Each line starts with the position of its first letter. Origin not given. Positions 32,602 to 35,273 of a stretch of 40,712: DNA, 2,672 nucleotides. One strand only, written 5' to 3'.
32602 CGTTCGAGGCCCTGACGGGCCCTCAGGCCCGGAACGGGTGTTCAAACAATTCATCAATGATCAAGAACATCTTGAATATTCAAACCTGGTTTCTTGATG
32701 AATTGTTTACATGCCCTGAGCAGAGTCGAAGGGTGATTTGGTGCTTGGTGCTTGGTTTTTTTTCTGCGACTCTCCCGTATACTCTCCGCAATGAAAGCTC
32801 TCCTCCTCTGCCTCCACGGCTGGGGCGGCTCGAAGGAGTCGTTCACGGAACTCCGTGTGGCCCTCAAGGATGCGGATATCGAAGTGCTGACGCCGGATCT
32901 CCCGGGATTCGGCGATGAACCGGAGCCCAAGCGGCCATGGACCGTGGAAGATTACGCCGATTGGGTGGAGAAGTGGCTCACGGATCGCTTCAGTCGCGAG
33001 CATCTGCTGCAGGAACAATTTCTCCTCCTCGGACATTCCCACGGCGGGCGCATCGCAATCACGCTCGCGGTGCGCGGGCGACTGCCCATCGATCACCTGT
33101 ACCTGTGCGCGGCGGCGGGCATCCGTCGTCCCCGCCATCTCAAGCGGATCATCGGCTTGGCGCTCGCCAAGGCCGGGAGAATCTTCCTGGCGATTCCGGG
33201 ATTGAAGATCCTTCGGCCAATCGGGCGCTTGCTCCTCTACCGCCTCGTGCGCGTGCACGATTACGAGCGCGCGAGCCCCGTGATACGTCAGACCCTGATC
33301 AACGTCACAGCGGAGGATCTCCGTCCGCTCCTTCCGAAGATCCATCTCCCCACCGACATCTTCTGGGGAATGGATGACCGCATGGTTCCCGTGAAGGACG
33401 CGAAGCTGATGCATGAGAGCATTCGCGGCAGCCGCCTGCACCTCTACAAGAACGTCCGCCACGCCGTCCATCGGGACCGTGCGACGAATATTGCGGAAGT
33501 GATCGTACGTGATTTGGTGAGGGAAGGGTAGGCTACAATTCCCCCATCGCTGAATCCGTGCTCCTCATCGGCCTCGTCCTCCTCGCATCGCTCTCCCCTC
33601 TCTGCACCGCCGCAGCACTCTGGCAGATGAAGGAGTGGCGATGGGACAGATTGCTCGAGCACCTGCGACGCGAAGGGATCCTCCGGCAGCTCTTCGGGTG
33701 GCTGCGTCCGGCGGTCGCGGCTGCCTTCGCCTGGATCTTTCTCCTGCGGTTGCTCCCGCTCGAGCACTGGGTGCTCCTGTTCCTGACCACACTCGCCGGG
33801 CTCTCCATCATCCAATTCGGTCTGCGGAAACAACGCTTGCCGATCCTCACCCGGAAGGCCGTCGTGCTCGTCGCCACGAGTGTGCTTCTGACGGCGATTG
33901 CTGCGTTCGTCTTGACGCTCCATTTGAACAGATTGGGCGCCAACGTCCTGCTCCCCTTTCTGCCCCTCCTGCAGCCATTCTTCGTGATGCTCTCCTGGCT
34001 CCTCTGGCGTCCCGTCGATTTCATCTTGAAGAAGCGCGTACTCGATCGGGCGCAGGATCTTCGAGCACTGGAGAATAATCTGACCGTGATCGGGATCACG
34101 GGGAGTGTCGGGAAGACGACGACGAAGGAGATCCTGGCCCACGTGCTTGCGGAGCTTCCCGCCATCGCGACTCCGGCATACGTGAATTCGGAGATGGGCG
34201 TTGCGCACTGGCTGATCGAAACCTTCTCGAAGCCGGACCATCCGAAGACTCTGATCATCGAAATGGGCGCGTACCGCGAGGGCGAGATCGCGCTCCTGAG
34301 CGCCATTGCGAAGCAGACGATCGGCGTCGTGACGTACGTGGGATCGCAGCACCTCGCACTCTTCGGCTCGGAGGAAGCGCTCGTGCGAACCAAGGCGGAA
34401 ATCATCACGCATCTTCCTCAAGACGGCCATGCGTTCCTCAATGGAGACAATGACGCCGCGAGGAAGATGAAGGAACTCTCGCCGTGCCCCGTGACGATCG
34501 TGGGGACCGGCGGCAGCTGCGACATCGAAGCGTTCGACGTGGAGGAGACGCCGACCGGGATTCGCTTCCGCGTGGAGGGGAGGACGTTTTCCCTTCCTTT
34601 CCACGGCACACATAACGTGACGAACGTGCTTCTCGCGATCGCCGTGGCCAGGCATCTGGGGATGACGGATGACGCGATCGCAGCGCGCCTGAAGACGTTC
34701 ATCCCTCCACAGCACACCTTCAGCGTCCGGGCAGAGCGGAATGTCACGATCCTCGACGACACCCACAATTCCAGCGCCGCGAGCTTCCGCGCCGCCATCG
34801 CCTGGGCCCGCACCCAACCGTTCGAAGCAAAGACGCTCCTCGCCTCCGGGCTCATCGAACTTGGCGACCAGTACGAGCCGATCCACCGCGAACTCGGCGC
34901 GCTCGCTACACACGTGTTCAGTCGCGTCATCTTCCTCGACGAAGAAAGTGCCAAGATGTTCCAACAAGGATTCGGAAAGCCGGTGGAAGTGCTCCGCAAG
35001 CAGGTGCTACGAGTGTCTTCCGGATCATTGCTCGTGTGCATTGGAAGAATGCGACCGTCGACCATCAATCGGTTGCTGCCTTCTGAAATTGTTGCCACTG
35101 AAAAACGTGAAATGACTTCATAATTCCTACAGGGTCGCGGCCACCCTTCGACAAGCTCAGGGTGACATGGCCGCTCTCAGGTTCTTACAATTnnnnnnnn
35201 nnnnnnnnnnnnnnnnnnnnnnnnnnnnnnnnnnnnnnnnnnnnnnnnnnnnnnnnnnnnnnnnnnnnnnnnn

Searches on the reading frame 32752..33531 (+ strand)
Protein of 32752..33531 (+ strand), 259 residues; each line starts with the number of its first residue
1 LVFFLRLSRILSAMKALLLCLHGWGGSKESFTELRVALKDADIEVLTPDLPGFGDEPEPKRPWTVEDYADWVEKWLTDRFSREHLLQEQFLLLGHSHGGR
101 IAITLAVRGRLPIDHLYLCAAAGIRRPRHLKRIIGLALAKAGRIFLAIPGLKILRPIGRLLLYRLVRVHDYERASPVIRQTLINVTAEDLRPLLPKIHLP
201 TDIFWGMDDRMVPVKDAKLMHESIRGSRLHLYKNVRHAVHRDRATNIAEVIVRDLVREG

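Call 8: search_protein_families(library=pfam, proteins=[window:32752-33531:+], max_evalue=0.01)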
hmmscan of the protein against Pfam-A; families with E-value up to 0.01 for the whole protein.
window:32752-33531:+ (259 aa): 5 families
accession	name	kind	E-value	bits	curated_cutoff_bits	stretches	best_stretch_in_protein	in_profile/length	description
PF00561.26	Abhydrolase_1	-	1.8e-25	90.5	25.8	1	17-121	2-102/245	alpha/beta hydrolase fold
PF12697.13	Abhydrolase_6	-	4e-20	73.9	26.3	1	18-249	1-216/217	Alpha/beta hydrolase family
PF12146.15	Hydrolase_4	-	1.5e-19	70.7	27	1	14-243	3-238/239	Serine aminopeptidase, S33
PF06342.18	DUF1057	-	6.7e-05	22.5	21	1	18-132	38-146/297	Alpha/beta hydrolase of unknown function (DUF1057)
PF00975.26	Thioesterase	-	0.00029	21.6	26.4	1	18-107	3-85/226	Thioesterase domain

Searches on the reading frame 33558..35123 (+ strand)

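Call 8: search_protein_families(library=pfam, proteins=[window:33558-35123:+], max_evalue=0.01)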
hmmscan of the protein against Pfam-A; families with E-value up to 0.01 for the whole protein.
window:33558-35123:+ (521 aa): 2 families
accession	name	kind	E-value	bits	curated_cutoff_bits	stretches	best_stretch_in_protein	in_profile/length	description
PF08245.18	Mur_ligase_M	-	3e-30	106.1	24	1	180-364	1-200/200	Mur ligase middle domain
PF02875.26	Mur_ligase_C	-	0.0036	18.6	28.4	0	391-467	6-86/127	Mur ligase, glutamate ligase domain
